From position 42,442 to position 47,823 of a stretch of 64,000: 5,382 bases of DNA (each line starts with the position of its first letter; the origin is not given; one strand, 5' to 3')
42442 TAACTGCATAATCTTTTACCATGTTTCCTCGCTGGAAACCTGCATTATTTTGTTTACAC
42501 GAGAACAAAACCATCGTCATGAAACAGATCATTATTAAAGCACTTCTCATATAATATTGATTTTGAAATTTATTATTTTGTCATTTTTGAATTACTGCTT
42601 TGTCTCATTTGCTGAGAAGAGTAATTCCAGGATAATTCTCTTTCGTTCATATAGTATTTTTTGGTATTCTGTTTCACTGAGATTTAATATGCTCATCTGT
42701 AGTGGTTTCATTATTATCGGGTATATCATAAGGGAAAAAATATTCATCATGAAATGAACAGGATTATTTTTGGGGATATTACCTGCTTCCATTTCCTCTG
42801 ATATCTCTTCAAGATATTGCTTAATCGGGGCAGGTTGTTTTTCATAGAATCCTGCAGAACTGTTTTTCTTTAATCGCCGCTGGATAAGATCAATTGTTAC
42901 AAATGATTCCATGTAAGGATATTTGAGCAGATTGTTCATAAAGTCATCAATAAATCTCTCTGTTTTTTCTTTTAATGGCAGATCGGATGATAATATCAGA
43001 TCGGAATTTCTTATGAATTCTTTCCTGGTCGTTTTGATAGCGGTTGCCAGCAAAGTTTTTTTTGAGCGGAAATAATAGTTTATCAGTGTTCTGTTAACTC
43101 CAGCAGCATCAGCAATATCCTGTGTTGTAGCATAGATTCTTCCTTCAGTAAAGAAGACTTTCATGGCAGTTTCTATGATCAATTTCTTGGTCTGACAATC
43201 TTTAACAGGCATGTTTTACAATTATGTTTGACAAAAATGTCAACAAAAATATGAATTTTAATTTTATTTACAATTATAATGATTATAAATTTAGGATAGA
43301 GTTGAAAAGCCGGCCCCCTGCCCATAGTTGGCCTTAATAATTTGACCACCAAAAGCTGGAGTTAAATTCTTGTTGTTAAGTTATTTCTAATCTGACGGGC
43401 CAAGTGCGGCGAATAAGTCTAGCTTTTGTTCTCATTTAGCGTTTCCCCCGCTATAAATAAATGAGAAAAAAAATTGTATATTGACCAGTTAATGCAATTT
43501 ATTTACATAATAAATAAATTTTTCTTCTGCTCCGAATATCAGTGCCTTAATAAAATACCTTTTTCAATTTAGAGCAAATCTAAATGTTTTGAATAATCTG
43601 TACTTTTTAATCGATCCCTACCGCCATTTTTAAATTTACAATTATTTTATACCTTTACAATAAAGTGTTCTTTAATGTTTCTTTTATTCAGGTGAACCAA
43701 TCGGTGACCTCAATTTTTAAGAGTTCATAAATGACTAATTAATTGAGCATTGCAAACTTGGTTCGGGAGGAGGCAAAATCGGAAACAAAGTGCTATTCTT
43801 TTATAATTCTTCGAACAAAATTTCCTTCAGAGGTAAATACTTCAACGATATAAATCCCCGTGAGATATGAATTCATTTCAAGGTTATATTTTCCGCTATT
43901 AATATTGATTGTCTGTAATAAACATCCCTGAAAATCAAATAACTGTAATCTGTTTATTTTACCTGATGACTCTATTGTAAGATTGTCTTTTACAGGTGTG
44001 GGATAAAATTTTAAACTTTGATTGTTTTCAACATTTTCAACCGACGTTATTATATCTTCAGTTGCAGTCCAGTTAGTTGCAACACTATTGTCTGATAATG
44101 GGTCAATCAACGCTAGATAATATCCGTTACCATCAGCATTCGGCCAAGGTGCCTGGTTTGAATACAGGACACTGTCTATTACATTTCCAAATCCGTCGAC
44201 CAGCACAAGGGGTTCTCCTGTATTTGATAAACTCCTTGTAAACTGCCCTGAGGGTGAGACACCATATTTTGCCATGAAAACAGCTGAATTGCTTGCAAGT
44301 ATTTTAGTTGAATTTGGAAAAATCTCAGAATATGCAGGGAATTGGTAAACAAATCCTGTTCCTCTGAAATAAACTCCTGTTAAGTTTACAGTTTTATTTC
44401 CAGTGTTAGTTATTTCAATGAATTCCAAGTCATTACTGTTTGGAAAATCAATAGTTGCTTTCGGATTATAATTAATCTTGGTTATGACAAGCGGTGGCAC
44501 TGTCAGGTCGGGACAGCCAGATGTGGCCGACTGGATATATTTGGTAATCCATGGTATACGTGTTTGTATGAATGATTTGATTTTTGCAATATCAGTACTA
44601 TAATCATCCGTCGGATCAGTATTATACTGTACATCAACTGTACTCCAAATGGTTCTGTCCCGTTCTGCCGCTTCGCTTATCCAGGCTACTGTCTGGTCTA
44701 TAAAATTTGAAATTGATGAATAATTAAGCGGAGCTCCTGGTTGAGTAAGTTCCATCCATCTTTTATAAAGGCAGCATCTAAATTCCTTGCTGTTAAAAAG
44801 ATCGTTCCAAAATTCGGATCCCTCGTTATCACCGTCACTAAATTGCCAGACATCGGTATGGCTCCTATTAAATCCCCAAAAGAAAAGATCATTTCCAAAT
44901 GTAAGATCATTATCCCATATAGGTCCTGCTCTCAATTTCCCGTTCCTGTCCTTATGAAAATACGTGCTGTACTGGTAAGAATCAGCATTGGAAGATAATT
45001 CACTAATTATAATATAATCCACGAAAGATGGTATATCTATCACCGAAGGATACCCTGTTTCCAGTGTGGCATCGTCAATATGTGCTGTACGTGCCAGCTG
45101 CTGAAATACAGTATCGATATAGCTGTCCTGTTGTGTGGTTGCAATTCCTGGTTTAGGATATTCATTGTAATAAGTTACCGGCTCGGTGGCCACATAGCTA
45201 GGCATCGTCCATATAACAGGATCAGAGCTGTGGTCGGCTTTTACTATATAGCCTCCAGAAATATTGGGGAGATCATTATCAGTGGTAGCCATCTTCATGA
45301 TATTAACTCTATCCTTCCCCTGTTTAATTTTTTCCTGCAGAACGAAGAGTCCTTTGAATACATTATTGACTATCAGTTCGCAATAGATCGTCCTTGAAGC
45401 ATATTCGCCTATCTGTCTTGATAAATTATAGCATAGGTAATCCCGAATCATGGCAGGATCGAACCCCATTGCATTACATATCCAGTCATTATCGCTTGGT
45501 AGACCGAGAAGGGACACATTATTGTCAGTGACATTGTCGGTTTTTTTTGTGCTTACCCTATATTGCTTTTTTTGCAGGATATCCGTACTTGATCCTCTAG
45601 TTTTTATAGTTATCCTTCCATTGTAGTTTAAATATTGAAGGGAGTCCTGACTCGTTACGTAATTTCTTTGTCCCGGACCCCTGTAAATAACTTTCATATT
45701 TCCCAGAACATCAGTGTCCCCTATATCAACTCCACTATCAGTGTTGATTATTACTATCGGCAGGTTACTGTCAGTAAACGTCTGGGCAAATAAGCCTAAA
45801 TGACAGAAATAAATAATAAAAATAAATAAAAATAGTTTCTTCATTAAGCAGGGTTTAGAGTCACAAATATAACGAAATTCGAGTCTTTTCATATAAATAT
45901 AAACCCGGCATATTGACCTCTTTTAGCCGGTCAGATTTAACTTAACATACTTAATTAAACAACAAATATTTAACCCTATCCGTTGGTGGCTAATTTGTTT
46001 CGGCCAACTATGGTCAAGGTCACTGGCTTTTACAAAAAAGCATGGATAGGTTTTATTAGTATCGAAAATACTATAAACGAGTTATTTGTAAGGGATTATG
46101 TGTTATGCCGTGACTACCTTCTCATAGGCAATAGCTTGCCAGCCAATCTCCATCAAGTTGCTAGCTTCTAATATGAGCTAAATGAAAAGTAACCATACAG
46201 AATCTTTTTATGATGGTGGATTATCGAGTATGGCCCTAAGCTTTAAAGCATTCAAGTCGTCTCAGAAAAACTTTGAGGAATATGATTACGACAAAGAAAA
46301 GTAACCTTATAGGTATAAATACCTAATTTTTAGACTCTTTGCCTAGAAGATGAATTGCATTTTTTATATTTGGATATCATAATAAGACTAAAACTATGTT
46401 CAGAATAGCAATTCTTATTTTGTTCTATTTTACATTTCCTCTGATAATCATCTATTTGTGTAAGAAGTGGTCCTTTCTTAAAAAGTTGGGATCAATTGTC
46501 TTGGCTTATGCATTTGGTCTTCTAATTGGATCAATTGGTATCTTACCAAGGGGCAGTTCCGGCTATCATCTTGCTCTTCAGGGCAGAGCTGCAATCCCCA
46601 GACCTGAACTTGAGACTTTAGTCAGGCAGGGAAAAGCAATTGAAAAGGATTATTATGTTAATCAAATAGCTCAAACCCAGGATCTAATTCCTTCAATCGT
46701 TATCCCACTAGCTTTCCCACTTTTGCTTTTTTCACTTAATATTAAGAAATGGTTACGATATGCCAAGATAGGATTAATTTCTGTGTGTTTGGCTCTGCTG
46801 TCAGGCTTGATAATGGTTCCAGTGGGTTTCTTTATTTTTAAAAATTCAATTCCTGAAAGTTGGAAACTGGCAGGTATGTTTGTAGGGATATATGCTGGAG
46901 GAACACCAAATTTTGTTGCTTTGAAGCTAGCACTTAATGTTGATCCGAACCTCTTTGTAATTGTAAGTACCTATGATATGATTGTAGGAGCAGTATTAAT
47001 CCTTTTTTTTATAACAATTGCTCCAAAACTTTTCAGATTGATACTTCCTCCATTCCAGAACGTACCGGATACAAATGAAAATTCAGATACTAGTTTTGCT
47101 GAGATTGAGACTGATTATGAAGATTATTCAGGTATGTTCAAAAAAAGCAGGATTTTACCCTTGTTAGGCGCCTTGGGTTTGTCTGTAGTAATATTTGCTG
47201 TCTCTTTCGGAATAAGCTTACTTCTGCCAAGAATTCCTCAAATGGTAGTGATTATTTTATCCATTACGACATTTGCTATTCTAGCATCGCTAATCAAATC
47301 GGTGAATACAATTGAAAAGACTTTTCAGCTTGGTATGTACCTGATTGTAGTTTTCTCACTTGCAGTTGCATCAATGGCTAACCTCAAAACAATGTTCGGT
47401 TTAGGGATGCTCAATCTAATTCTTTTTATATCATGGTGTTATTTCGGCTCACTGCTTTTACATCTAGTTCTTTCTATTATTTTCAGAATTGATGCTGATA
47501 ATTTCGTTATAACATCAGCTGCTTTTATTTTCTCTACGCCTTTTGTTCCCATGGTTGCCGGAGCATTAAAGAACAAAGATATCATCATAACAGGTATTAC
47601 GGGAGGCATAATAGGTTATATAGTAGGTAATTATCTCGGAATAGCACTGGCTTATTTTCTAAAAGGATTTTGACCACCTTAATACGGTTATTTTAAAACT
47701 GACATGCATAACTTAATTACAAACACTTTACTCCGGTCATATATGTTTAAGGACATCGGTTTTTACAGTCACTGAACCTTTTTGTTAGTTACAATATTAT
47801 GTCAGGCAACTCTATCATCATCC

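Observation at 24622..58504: Unclassified ~85-nt interspersed element (S) with fixed length and three conserved boxes; every copy is on the + strand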

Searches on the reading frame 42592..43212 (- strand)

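Call 16: search_protein_families(library=pfam, proteins=[window:42592-43212:-])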
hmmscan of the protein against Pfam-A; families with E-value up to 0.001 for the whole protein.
window:42592-43212:- (206 aa): 1 family
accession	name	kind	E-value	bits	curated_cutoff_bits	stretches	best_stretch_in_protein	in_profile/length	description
PF00440.29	TetR_N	-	1.9e-10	40.8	24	1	12-56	1-45/47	Bacterial regulatory proteins, tetR family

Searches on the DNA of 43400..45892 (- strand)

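Call 33: search_rna_families(source=window, start=43400, end=43830, threshold=evalue, max_evalue=10)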
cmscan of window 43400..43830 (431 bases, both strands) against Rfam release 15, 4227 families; matches with E-value up to 10: 1.
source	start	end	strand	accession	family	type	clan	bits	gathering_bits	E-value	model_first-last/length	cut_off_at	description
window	43638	43667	+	RF02888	BtsR1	Gene; sRNA;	-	13.1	66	6.9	18-47/51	no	Bacillus sRNA 1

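Call 62: search_with_rna_model(model_id=R1, sources=[L047, L048, L049, L050, L051], max_evalue=1)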
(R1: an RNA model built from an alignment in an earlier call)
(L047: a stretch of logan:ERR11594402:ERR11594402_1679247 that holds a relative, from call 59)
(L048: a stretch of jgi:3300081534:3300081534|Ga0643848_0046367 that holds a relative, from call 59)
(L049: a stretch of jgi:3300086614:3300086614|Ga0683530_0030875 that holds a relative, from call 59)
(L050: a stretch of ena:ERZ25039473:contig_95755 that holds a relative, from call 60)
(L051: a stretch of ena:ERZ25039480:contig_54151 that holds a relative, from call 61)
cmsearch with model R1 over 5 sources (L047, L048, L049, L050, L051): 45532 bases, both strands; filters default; matches with E-value up to 1: 0.
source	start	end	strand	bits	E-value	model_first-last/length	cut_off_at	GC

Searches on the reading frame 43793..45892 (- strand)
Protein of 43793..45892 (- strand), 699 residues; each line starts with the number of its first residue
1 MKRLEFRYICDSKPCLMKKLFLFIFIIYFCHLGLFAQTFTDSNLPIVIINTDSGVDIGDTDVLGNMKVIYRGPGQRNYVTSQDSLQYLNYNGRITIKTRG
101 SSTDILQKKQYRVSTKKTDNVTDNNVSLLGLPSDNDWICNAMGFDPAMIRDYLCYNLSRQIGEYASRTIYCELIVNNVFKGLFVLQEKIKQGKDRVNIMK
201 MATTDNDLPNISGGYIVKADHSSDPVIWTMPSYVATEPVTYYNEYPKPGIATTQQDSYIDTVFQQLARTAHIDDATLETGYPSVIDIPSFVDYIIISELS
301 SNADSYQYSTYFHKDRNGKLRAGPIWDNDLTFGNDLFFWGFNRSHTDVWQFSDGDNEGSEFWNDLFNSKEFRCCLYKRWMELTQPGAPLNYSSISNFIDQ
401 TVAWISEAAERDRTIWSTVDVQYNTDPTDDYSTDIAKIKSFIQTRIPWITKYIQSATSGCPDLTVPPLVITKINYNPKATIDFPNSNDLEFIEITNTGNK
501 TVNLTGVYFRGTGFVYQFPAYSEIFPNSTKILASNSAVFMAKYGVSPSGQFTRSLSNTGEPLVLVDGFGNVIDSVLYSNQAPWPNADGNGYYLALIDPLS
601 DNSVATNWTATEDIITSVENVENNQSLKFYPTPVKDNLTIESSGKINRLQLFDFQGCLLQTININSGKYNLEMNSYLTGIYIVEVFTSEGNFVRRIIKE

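Call 16: search_protein_families(library=pfam, proteins=[window:43793-45892:-])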
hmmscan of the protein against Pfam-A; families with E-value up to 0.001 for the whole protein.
window:43793-45892:- (699 aa): 3 families
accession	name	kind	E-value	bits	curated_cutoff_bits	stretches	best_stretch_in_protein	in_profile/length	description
PF08757.17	CotH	-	4.3e-54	184.6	23.8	1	96-447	1-320/322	CotH kinase protein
PF00932.25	LTD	-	8.6e-12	45.8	34.3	1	466-577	6-107/109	Lamin Tail Domain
PF18962.6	Por_Secre_tail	-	5.8e-08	33.4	27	1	630-697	2-74/75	Secretion system C-terminal sorting domain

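Call 58: find_homologous_proteins(query=window:43793-45892:-, max_evalue=1e-80)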
Query window:43793-45892:- (699 aa): 3749 proteins with E <= 1e-80 among 8000 candidates; the best 120 are listed.
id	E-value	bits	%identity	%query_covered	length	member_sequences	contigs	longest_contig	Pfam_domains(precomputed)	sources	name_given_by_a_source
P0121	0.0e+0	1576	100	98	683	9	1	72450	PF08757.18,PF00932.26,PF18962.8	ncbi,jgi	ncbi:MAG: CotH kinase family protein [Bacteroidales bacterium]|jgi:hypothetical protein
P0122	0.0e+0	1312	82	98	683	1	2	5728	PF08757.18,PF00932.26,PF18962.8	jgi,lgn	jgi:CotH kinase protein/Lamin Tail Domain/Secretion system C-terminal sorting domain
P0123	0.0e+0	1111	72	97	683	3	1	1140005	PF08757.18,PF00932.26,PF18962.8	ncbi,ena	-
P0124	0.0e+0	1081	81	82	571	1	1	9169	PF08757.18,PF00932.26,PF18962.8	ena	-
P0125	0.0e+0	1063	67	100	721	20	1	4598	PF08757.18,PF00932.26,PF18962.8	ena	-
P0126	0.0e+0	1059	70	95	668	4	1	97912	PF08757.18,PF00932.26,PF18962.8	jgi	jgi:hypothetical protein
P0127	1.4e-294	997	63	97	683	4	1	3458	PF08757.18,PF00932.26,PF18962.8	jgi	-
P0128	8.9e-292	988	63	98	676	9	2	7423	PF08757.18,PF00932.26,PF18962.8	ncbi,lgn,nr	ncbi:MAG: CotH kinase family protein [Bacteroidia bacterium]|nr:CotH kinase family protein [Bacteroi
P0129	4.7e-287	972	63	98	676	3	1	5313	PF08757.18,PF00932.26,PF18962.8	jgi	jgi:hypothetical protein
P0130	4.4e-286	969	63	98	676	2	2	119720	PF08757.18,PF00932.26,PF18962.8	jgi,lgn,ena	-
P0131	4.8e-284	962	64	96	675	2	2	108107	PF08757.18,PF00932.26,PF18962.8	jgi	jgi:hypothetical protein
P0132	8.8e-284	961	63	98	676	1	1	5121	PF08757.18,PF00932.26,PF18962.8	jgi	jgi:hypothetical protein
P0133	5.6e-283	959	63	98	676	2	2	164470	PF08757.18,PF00932.26,PF18962.8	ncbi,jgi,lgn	jgi:hypothetical protein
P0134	6.6e-283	958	63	98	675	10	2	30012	PF08757.18,PF00932.26,PF18962.8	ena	-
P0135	3.6e-282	956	62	98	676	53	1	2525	PF08757.18,PF00932.26,PF18962.8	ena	-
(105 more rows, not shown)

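Call 59: find_encoding_contigs(protein=P0122, flank=10000, max_places=3)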
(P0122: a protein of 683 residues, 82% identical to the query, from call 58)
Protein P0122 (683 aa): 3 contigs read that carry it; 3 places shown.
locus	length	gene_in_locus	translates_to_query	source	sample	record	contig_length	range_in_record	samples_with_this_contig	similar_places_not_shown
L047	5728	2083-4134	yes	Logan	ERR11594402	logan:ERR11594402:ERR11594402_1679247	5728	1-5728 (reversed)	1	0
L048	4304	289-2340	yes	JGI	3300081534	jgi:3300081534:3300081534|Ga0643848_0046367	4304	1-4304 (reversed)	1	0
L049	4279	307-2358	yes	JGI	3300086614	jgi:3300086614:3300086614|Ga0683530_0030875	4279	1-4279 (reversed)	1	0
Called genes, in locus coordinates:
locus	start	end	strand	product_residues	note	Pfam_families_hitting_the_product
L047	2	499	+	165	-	?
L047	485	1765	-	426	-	PF05684:DUF819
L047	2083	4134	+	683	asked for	PF08757:CotH, PF00932:LTD, PF18962:Por_Secre_tail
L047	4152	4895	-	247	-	-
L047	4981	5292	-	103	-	-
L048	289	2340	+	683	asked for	PF08757:CotH, PF00932:LTD, PF18962:Por_Secre_tail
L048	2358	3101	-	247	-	-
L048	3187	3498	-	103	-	-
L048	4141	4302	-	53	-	?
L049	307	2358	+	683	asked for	PF08757:CotH, PF00932:LTD, PF18962:Por_Secre_tail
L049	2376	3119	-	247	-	-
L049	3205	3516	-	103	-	-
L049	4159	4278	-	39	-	?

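Call 60: find_encoding_contigs(protein=P0124, flank=10000, max_places=3)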
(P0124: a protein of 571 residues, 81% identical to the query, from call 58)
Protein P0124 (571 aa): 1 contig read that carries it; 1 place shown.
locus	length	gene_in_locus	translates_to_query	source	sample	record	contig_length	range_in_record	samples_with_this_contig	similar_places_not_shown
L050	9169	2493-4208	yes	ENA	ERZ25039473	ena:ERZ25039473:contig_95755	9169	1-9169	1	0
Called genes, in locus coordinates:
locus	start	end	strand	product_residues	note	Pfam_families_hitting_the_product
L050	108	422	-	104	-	-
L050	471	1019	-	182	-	-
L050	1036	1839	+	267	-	PF01609:DDE_Tnp_1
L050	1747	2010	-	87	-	-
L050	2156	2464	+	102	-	-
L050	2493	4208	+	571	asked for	PF08757:CotH, PF00932:LTD, PF18962:Por_Secre_tail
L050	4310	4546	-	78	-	PF00550:PP-binding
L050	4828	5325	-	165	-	-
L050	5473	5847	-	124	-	-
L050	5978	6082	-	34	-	-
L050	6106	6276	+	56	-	-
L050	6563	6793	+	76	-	-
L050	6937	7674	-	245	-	-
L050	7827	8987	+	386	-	PF00579:tRNA-synt_1b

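Call 61: find_encoding_contigs(protein=P0123, flank=10000, max_places=2)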
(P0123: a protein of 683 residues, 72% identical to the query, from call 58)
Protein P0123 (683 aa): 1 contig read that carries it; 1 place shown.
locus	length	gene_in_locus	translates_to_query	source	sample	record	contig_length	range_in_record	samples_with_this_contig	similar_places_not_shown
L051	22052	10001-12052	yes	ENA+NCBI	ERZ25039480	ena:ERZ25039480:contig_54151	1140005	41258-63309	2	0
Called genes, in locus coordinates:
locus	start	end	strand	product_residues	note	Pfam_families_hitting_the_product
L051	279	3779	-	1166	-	PF13620:CarboxypepD_reg (faint), PF13715:CarbopepD_reg_2, PF01835:MG2 (weak), PF07715:Plug (weak)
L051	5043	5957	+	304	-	PF03279:Lip_A_acyltrans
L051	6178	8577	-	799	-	PF12704:MacB_PCD, PF02687:FtsX, PF12704:MacB_PCD, PF02687:FtsX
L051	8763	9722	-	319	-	PF00561:Abhydrolase_1, PF12146:Hydrolase_4, PF12697:Abhydrolase_6, PF06821:Ser_hydrolase (weak)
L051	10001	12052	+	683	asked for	PF08757:CotH, PF00932:LTD, PF18962:Por_Secre_tail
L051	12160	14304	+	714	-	PF02837:Glyco_hydro_2_N (faint), PF22666:Glyco_hydro_2_N2 (faint), PF00703:Glyco_hydro_2, PF02836:Glyco_hydro_2_C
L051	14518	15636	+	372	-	-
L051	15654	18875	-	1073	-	PF11028:TMEM260_N, PF28497:DUF8416, PF28495:TMEM260_2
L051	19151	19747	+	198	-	PF09603:Fib_succ_major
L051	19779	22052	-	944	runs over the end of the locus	PF22666:Glyco_hydro_2_N2, PF00703:Glyco_hydro_2, PF02836:Glyco_hydro_2_C, PF18368:Ig_GlcNase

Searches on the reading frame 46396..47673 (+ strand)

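Call 32: search_protein_families(library=pfam, proteins=[window:46396-47673:+])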
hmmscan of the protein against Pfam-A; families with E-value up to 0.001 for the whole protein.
window:46396-47673:+ (425 aa): 1 family
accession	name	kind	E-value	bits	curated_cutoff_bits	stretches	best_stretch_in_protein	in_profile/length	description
PF05684.17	DUF819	-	1.4e-28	100.5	27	1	92-423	50-377/379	Protein of unknown function (DUF819)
